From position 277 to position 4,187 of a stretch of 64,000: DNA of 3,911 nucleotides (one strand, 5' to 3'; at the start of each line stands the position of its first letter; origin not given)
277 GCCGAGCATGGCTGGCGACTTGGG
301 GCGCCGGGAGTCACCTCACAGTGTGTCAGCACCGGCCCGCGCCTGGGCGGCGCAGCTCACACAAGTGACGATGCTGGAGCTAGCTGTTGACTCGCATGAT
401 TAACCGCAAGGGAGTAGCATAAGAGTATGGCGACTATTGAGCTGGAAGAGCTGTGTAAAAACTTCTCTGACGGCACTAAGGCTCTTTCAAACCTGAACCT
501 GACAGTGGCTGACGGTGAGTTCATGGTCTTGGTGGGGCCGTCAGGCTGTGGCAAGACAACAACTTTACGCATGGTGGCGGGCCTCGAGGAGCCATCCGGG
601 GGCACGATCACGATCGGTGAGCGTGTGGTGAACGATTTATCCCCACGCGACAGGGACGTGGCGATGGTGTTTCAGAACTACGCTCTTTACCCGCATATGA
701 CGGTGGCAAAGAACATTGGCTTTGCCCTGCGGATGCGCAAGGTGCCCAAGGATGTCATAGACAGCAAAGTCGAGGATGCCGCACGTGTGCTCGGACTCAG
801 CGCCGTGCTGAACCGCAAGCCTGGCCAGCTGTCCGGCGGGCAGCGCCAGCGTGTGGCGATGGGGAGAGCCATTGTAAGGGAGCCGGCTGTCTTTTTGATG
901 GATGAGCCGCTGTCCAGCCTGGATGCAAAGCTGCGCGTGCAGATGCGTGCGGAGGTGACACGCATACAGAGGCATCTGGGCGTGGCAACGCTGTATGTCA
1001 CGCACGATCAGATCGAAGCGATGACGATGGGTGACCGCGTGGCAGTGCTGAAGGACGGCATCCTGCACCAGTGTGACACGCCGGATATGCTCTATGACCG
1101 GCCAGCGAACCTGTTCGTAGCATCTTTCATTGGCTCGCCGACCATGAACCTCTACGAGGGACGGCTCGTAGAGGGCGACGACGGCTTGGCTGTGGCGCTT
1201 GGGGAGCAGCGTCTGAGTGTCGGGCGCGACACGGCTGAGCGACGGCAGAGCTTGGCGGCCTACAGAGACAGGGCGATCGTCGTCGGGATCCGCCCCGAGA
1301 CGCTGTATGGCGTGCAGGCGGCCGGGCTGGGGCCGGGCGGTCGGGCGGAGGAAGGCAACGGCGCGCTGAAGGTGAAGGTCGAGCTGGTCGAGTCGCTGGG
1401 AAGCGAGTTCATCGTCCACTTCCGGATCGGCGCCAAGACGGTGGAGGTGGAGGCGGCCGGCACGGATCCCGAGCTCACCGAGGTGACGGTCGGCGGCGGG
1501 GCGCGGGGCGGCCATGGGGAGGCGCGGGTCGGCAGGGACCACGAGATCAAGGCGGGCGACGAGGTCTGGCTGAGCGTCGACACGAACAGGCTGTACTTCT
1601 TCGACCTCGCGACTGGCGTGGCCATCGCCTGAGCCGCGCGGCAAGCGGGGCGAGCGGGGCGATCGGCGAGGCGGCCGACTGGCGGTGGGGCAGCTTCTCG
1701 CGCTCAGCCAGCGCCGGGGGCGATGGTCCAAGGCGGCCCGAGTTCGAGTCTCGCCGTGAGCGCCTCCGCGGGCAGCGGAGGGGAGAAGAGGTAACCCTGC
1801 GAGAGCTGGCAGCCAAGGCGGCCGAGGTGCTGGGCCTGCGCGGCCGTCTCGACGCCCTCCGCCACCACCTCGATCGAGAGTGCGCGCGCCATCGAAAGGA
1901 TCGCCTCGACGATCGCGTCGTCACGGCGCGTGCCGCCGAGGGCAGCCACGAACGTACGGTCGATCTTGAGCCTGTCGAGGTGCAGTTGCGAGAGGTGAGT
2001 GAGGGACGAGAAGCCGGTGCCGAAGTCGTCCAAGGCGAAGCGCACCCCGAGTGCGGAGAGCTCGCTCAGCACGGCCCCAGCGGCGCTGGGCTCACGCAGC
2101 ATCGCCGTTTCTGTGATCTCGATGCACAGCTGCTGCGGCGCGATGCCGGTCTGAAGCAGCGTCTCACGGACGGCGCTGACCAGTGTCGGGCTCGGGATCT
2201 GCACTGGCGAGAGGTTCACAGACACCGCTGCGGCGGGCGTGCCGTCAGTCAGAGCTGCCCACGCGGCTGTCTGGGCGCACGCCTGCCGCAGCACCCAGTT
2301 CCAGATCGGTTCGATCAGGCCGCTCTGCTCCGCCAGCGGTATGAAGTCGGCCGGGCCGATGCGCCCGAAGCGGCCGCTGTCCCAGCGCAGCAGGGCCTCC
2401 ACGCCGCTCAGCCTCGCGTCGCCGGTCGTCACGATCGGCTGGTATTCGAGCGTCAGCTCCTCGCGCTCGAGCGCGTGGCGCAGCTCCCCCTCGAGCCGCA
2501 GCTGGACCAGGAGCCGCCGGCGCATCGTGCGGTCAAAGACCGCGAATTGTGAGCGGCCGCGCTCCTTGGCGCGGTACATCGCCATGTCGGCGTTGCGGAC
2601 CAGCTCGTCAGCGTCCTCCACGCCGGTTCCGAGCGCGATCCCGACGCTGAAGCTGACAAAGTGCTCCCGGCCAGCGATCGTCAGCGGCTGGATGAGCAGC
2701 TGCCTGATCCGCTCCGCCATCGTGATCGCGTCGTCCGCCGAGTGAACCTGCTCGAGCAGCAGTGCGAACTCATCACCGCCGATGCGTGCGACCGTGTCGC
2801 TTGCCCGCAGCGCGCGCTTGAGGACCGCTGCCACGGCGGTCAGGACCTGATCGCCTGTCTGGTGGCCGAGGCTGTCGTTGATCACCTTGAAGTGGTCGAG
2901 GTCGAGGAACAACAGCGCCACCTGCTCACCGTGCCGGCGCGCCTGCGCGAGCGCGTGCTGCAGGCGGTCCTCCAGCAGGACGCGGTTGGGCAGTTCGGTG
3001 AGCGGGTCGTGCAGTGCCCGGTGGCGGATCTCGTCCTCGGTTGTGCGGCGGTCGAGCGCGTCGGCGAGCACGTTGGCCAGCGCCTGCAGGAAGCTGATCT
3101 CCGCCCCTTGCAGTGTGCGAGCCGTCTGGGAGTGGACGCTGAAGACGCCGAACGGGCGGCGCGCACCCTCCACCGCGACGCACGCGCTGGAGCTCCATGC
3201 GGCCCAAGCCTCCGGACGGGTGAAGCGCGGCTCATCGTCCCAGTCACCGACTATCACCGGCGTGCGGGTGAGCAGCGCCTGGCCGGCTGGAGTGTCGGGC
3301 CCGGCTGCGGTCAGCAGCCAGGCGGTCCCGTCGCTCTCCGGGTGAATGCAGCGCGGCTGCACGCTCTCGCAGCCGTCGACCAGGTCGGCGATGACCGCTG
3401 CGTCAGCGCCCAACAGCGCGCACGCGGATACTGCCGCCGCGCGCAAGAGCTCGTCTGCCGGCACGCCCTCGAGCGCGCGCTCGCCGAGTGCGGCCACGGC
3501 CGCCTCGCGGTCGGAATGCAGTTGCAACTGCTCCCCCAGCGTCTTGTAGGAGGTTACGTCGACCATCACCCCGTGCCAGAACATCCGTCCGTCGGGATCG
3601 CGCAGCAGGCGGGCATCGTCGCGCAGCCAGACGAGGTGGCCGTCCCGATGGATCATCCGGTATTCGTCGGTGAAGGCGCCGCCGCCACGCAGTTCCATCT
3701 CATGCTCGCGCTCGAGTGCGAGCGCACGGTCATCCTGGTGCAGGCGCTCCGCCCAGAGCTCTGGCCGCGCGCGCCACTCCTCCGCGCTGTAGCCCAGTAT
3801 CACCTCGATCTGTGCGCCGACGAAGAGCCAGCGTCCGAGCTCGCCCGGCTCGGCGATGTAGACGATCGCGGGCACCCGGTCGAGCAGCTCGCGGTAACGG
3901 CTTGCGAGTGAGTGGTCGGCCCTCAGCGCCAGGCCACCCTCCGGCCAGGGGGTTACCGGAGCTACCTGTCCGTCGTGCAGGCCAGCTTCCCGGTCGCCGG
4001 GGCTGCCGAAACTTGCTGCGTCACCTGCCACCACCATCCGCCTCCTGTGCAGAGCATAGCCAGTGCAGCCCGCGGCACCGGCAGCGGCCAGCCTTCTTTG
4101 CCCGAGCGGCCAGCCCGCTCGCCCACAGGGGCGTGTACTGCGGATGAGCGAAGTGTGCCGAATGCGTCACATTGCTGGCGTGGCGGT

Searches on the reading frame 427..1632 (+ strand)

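Call 68: search_protein_families(library=pfam, proteins=[window:427-1632:+], max_evalue=0.00001)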
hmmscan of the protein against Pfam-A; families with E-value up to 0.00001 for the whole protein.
window:427-1632:+ (401 aa): 3 families
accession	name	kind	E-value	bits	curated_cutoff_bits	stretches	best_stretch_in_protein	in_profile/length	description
PF00005.33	ABC_tran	-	7.9e-33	114.4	25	1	20-162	1-136/137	ABC transporter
PF17912.7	OB_MalK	-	3e-11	44.5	27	1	236-292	1-52/53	MalK OB fold domain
PF08402.16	TOBE_2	-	3.6e-06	27.4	21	0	286-347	1-52/76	TOBE domain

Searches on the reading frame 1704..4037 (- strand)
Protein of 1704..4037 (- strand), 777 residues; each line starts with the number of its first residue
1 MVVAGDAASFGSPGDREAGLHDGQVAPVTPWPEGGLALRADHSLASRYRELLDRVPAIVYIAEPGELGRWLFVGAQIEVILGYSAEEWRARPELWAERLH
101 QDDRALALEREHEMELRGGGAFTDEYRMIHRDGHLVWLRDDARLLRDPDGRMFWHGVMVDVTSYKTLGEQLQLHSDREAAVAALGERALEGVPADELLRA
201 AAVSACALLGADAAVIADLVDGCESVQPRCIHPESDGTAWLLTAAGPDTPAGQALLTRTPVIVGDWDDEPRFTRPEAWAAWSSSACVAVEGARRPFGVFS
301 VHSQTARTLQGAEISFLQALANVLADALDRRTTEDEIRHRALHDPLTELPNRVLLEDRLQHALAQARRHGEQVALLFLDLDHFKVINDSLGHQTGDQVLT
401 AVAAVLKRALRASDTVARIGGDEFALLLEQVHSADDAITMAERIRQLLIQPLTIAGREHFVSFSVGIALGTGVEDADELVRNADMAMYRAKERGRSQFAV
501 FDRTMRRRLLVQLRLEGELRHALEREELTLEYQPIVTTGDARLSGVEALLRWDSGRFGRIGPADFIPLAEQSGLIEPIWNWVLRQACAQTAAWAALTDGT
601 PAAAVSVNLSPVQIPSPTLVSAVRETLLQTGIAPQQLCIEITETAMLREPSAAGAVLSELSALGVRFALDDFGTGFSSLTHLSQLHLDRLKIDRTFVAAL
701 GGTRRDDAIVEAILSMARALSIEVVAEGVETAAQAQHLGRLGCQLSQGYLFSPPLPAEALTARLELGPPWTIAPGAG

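Call 68: search_protein_families(library=pfam, proteins=[window:1704-4037:-], max_evalue=0.00001)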
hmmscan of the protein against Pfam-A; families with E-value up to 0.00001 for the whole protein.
window:1704-4037:- (777 aa): 6 families
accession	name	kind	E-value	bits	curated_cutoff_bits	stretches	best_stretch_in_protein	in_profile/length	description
PF00563.25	EAL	-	1.3e-70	237.9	31.3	1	518-754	3-236/236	EAL domain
PF00990.26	GGDEF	-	1.9e-50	171.2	23.8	1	341-497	1-161/161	Diguanylate cyclase, GGDEF domain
PF08447.18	PAS_3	-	5.7e-18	65.4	25.6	1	72-157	3-88/89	PAS fold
PF01590.32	GAF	-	5.2e-12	46.9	22.4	1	195-328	3-133/133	GAF domain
PF13185.12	GAF_2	-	2.5e-10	41.2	28.6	1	195-329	5-136/136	GAF domain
PF13492.12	GAF_3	-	4.9e-06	27.4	27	0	195-330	3-129/129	GAF domain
